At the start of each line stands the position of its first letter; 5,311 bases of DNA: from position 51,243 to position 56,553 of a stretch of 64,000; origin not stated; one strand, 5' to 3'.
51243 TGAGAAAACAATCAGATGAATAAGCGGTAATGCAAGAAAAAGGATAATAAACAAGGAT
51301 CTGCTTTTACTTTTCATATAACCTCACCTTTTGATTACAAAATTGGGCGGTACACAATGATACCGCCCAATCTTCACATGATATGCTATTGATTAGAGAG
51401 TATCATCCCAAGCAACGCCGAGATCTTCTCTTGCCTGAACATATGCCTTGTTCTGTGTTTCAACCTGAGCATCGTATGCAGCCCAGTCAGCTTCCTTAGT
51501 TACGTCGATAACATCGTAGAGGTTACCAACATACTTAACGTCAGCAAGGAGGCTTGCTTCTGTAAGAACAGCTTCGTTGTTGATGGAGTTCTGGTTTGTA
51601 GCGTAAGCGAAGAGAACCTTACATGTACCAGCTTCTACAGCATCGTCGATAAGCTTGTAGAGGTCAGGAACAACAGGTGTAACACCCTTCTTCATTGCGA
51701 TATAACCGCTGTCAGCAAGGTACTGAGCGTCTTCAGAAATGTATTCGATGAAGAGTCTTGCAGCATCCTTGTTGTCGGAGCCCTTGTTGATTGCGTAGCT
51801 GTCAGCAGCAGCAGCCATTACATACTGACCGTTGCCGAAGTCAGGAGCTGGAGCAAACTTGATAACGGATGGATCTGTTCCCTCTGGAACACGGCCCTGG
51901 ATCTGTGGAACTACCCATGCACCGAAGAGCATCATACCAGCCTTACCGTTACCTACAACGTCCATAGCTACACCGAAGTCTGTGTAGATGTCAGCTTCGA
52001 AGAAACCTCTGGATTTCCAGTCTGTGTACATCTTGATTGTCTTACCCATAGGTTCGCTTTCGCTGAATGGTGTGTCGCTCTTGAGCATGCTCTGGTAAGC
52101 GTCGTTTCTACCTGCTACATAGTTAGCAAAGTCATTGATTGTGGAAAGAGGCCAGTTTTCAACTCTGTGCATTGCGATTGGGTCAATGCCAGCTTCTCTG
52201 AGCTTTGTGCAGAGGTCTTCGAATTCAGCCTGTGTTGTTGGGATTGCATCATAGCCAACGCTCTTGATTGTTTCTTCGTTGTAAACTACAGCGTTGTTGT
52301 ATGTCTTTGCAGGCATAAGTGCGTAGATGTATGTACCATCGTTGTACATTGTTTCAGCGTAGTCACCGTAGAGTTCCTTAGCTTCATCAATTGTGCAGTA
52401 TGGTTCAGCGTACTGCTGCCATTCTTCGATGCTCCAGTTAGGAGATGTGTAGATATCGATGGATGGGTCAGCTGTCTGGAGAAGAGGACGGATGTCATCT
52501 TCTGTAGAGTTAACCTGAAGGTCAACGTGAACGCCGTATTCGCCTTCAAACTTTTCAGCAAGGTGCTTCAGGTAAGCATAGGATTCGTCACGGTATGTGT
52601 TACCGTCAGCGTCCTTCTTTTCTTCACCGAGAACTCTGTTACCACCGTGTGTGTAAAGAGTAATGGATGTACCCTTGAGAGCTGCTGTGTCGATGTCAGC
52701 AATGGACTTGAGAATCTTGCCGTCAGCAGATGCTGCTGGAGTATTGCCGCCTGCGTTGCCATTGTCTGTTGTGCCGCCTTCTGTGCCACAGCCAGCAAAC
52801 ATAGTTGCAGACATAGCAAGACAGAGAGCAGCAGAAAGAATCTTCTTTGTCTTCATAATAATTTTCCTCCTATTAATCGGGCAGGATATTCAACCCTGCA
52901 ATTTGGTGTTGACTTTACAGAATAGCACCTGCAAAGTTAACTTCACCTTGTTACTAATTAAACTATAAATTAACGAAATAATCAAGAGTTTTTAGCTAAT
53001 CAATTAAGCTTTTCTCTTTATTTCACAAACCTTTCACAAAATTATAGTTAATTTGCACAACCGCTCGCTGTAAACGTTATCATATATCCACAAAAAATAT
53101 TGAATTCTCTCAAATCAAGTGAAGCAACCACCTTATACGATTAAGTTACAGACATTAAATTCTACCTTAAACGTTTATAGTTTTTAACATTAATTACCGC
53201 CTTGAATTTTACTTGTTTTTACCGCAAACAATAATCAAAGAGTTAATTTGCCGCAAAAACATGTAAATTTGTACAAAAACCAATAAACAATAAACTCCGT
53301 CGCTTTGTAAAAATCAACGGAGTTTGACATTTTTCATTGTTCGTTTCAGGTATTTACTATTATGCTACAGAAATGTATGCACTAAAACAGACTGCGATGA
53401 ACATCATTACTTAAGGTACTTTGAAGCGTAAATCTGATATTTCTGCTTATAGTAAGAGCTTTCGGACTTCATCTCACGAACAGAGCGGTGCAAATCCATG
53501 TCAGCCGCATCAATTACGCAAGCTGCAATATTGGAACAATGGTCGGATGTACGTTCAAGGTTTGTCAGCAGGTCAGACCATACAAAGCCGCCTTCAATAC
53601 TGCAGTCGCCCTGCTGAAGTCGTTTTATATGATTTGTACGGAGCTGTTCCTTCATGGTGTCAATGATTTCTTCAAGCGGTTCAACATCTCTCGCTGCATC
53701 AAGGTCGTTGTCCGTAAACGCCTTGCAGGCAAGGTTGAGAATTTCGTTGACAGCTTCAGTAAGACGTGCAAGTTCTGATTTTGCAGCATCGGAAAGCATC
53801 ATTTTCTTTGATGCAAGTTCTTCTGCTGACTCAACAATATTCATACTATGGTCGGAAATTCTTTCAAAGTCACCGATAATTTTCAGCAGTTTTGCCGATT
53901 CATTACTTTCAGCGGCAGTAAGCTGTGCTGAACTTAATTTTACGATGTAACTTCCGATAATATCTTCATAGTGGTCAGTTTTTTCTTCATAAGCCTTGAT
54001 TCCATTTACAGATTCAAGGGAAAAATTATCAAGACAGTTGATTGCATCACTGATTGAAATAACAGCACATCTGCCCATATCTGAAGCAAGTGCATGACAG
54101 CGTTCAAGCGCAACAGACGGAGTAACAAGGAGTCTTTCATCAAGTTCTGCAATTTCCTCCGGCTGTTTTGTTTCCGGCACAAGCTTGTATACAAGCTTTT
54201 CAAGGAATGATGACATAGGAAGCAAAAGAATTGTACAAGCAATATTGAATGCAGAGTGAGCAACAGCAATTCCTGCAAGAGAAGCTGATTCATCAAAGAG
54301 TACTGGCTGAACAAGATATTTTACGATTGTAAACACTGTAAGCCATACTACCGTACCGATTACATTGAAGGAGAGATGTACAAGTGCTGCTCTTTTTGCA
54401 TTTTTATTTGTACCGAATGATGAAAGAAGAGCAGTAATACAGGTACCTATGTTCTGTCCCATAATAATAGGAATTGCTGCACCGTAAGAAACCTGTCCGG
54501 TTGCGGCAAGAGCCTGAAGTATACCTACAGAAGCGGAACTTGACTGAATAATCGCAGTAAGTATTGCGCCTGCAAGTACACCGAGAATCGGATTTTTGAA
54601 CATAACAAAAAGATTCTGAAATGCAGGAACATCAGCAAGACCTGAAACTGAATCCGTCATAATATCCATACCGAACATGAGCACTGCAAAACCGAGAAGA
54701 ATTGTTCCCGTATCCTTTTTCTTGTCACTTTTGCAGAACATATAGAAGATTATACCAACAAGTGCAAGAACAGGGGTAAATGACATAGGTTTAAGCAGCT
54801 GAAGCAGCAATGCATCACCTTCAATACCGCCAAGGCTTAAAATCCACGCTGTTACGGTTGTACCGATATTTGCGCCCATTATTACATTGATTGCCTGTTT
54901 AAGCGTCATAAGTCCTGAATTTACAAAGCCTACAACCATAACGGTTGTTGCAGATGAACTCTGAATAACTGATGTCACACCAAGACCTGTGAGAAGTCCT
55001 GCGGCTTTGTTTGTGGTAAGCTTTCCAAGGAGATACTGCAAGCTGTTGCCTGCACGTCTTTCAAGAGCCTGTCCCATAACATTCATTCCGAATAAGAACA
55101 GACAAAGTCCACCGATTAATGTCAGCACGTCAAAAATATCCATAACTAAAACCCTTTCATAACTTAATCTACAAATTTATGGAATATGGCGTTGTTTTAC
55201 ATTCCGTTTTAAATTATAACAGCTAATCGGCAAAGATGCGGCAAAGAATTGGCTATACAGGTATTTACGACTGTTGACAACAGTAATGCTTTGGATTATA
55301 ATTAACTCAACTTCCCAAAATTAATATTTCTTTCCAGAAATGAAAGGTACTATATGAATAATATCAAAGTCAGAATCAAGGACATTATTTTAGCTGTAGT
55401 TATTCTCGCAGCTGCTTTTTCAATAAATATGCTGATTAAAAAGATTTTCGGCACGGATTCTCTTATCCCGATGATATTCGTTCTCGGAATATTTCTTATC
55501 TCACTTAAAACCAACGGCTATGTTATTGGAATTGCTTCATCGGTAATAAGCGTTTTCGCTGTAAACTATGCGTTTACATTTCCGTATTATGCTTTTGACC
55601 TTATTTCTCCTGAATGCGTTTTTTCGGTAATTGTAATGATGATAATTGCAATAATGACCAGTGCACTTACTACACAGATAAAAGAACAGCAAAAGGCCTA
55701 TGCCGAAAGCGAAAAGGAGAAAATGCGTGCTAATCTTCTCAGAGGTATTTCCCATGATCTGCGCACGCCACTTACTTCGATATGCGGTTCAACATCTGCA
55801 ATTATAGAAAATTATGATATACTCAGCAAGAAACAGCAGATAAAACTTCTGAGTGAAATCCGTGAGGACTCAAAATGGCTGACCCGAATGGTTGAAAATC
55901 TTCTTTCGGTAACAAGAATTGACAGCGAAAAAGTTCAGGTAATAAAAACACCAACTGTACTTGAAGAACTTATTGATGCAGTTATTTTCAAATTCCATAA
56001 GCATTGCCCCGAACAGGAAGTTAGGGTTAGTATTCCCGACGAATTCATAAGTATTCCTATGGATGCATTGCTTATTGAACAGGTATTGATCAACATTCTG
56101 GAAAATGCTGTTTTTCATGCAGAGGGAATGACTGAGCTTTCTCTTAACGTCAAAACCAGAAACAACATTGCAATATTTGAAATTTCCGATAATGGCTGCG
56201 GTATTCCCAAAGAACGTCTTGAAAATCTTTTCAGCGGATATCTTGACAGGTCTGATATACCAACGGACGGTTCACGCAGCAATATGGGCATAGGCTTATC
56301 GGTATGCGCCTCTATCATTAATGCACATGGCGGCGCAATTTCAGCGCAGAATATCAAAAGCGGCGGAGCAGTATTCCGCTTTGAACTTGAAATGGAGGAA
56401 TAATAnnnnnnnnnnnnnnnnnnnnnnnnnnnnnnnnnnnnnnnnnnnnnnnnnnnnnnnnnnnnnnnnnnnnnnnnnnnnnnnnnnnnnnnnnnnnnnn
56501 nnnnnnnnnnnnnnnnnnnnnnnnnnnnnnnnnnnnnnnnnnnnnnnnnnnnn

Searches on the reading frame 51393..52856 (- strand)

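Call 8: search_protein_families(library=pfam, proteins=[window:51393-52856:-], max_evalue=0.001)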
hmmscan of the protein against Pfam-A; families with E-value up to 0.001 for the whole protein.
window:51393-52856:- (487 aa): 1 family
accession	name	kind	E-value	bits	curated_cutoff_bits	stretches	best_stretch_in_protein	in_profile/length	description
PF01547.30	SBP_bac_1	-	2.5e-20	74.1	26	1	91-378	6-305/307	Bacterial extracellular solute-binding protein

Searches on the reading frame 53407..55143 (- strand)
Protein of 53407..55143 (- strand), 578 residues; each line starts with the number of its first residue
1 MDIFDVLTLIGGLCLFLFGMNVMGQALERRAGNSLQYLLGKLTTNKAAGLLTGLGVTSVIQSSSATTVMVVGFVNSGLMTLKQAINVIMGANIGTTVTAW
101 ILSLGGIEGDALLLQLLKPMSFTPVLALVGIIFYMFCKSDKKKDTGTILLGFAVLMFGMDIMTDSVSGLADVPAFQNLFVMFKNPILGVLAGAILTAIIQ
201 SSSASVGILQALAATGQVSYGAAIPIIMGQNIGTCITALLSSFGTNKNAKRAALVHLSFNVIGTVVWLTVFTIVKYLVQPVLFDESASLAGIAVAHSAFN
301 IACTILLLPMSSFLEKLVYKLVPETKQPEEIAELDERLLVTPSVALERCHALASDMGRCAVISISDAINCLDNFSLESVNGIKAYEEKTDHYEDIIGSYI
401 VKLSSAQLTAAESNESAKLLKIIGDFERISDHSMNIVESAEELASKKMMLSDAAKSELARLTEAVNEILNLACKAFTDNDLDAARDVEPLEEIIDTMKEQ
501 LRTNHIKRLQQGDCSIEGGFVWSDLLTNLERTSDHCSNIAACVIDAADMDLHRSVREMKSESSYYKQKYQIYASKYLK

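Call 8: search_protein_families(library=pfam, proteins=[window:53407-55143:-], max_evalue=0.001)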
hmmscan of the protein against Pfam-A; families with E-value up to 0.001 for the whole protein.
window:53407-55143:- (578 aa): 2 families
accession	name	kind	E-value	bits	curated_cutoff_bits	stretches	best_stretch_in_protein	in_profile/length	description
PF02690.20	Na_Pi_cotrans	-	3.6e-64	215.3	29.1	2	15-163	1-136/137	Na+/Pi-cotransporter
PF01895.24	PhoU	-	4.6e-26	91.5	23.5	2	459-542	2-88/89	PhoU domain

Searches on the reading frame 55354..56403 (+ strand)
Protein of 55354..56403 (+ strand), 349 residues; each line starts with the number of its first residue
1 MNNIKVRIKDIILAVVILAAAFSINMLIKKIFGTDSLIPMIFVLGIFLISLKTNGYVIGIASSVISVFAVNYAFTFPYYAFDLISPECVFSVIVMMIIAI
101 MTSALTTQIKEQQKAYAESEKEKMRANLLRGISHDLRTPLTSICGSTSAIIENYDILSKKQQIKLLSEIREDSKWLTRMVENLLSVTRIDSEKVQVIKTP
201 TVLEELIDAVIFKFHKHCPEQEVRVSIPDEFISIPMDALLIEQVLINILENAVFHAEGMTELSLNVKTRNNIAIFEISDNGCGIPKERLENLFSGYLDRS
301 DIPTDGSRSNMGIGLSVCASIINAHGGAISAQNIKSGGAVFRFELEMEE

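Call 8: search_protein_families(library=pfam, proteins=[window:55354-56403:+], max_evalue=0.001)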
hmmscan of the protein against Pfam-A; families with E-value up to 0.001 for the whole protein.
window:55354-56403:+ (349 aa): 3 families
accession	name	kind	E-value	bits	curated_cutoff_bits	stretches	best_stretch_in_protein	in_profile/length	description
PF13493.11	DUF4118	-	1.1e-23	83.5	28.4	1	12-118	2-106/107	Domain of unknown function (DUF4118)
PF02518.31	HATPase_c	-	1.1e-20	74.6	26.4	1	237-348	2-110/111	Histidine kinase-, DNA gyrase B-, and HSP90-like ATPase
PF00512.31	HisKA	-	5.8e-13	49.1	26.9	1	125-192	2-66/66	His Kinase A (phospho-acceptor) domain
